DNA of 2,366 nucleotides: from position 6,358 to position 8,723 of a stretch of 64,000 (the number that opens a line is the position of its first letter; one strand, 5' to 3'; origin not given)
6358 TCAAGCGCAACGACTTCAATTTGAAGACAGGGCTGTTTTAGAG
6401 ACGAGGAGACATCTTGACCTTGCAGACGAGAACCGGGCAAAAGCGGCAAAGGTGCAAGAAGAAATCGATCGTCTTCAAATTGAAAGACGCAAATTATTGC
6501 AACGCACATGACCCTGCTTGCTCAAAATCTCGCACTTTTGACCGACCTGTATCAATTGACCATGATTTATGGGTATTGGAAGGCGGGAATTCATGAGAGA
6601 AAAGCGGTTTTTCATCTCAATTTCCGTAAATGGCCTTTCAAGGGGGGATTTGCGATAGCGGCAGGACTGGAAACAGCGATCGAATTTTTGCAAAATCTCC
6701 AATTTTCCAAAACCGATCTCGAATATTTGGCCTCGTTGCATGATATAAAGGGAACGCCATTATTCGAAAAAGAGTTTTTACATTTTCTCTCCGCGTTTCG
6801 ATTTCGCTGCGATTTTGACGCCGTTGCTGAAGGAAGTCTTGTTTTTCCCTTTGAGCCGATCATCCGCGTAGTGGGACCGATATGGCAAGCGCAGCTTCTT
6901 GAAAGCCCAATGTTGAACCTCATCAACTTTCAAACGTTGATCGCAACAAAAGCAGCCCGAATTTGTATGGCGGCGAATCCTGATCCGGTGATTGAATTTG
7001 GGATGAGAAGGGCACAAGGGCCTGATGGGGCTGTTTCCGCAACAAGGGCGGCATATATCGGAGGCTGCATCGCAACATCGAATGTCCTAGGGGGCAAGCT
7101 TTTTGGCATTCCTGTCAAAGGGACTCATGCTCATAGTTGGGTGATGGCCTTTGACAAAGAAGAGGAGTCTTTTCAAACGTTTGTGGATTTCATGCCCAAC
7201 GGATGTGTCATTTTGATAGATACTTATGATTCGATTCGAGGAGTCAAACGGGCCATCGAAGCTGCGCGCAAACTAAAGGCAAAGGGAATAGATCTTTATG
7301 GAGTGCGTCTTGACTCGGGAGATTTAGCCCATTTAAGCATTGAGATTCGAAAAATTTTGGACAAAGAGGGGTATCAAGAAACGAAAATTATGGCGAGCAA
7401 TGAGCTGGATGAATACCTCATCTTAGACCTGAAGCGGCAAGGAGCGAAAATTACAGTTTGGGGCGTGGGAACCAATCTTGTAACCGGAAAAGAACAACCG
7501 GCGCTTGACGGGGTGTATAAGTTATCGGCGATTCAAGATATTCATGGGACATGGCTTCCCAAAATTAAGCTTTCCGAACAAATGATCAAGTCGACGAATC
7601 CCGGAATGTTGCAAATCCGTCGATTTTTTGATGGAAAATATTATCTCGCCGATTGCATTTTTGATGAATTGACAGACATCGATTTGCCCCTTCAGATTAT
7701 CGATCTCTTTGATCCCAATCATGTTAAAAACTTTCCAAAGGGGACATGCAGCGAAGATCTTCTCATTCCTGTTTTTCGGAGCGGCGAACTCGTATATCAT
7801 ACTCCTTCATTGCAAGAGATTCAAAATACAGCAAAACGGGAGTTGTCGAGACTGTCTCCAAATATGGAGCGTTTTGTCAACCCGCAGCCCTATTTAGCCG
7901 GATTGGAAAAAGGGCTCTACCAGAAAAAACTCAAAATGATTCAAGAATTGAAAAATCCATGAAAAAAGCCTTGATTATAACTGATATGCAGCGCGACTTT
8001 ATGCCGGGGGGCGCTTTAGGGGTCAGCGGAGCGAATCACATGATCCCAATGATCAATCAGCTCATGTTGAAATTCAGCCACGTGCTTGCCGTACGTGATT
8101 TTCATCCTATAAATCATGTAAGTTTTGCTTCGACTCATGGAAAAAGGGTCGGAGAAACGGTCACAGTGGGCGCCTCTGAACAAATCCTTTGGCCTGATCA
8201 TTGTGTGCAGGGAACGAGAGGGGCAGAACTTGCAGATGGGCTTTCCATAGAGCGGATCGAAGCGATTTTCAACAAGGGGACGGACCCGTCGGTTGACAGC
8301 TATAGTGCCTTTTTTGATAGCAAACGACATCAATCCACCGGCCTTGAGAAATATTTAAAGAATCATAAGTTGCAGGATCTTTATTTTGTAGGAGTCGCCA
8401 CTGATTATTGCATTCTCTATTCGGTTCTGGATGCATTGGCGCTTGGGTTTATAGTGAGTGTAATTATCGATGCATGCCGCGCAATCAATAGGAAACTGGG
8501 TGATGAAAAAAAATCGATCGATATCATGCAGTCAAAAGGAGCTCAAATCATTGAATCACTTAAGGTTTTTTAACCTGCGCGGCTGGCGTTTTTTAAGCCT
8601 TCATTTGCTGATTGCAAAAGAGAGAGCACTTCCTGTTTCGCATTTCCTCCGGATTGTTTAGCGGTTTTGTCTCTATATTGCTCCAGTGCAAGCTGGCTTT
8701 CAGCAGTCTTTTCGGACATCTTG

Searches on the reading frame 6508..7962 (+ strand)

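Call 41: search_protein_families(library=pfam, proteins=[window:6508-7962:+], max_evalue=0.001)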
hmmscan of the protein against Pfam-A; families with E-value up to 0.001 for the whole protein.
window:6508-7962:+ (484 aa): 4 families
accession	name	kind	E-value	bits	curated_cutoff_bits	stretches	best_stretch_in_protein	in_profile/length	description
PF17767.7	NAPRTase_N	-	2.4e-36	125.2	32.6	1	10-140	1-125/125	Nicotinate phosphoribosyltransferase (NAPRTase) N-terminal domain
PF17956.6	NAPRTase_C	-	2.8e-14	54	23.3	1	372-474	6-111/111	Nicotinate phosphoribosyltransferase C-terminal domain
PF04095.22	NAPRTase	-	2.2e-06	28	20.8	1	162-343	4-197/239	Nicotinate phosphoribosyltransferase (NAPRTase) family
PF02749.22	QRPTase_N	-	8.8e-05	23.1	27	0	93-140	35-79/82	Quinolinate phosphoribosyl transferase, N-terminal domain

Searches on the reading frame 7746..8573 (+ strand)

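Call 41: search_protein_families(library=pfam, proteins=[window:7746-8573:+], max_evalue=0.001)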
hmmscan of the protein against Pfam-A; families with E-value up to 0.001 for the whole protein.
window:7746-8573:+ (275 aa): 1 family
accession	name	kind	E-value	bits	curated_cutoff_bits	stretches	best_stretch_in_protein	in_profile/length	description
PF00857.26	Isochorismatase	-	3.6e-25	89.5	27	1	75-270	2-172/175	Isochorismatase domain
